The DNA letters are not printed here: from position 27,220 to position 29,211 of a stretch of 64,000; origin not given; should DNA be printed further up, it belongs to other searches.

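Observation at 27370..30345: Three-gene operon: TPP-dependent keto-acid decarboxylase, MfnB-like (DUF556) furan-phosphate-synthase homologue and ATC-hydrolase-like protein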

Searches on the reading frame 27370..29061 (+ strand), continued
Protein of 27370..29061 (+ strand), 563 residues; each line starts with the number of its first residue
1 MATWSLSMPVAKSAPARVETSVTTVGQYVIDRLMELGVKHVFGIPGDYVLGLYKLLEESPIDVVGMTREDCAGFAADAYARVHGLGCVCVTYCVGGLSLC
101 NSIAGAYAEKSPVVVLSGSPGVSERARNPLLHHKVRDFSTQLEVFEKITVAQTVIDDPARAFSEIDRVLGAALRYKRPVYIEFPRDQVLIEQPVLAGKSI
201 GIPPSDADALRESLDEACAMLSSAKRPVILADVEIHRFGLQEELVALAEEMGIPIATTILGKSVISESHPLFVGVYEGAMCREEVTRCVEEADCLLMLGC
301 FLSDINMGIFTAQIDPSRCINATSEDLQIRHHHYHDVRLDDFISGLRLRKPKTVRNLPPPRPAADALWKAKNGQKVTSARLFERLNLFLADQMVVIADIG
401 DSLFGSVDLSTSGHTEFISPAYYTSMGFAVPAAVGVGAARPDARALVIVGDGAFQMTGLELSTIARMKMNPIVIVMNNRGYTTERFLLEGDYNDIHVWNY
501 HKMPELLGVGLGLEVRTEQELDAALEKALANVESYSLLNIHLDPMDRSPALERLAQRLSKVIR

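Call 54: find_encoding_contigs(protein=P0263, flank=8000, max_places=3)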
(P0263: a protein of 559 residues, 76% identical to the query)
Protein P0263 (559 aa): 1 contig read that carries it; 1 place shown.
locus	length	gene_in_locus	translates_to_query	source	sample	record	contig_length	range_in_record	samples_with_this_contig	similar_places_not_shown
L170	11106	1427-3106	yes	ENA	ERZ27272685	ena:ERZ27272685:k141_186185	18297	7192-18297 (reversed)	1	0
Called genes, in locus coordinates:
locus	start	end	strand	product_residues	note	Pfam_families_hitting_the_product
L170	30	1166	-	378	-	-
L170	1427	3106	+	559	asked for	PF02776:TPP_enzyme_N, PF00205:TPP_enzyme_M, PF02775:TPP_enzyme_C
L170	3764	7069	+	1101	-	PF09976:TPR_21 (weak), PF13424:TPR_12 (weak), PF13432:TPR_16, PF13424:TPR_12 (weak), PF13432:TPR_16, PF13432:TPR_16, PF13525:YfiO (weak), PF09976:TPR_21, +14 more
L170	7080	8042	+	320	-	PF01618:MotA_ExbB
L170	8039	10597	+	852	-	PF13243:SQHop_cyclase_C (faint)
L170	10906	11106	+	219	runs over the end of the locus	-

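Call 71: search_protein_families(library=pfam, proteins=[L007:7574-8035:+, P0285, L006:8881-9822:+], max_evalue=0.001)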
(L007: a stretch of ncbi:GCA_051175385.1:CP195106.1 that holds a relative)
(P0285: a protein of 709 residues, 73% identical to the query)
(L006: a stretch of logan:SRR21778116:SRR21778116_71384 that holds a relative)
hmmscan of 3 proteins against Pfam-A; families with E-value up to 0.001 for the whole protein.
L007:7574-8035:+ (153 aa): 1 family
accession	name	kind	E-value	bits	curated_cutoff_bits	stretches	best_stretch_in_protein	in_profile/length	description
PF06094.17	GGACT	-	1.2e-13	52.2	22.8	1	17-113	1-106/120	Gamma-glutamyl cyclotransferase, AIG2-like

P0285 (709 aa): 4 families
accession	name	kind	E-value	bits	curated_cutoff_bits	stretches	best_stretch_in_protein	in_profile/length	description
PF02776.23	TPP_enzyme_N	-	5.3e-28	97.6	26.8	1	170-274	2-108/119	Thiamine pyrophosphate enzyme, N-terminal TPP binding domain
PF00205.28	TPP_enzyme_M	-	8.5e-26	90.7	30.4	1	360-482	1-123/137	Thiamine pyrophosphate enzyme, central domain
PF02775.26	TPP_enzyme_C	-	3.9e-25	88.8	21.9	1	545-686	1-150/151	Thiamine pyrophosphate enzyme, C-terminal TPP binding domain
PF06094.17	GGACT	-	1.9e-12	48.3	22.8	1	21-119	1-108/120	Gamma-glutamyl cyclotransferase, AIG2-like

L006:8881-9822:+ (314 aa): 0 families
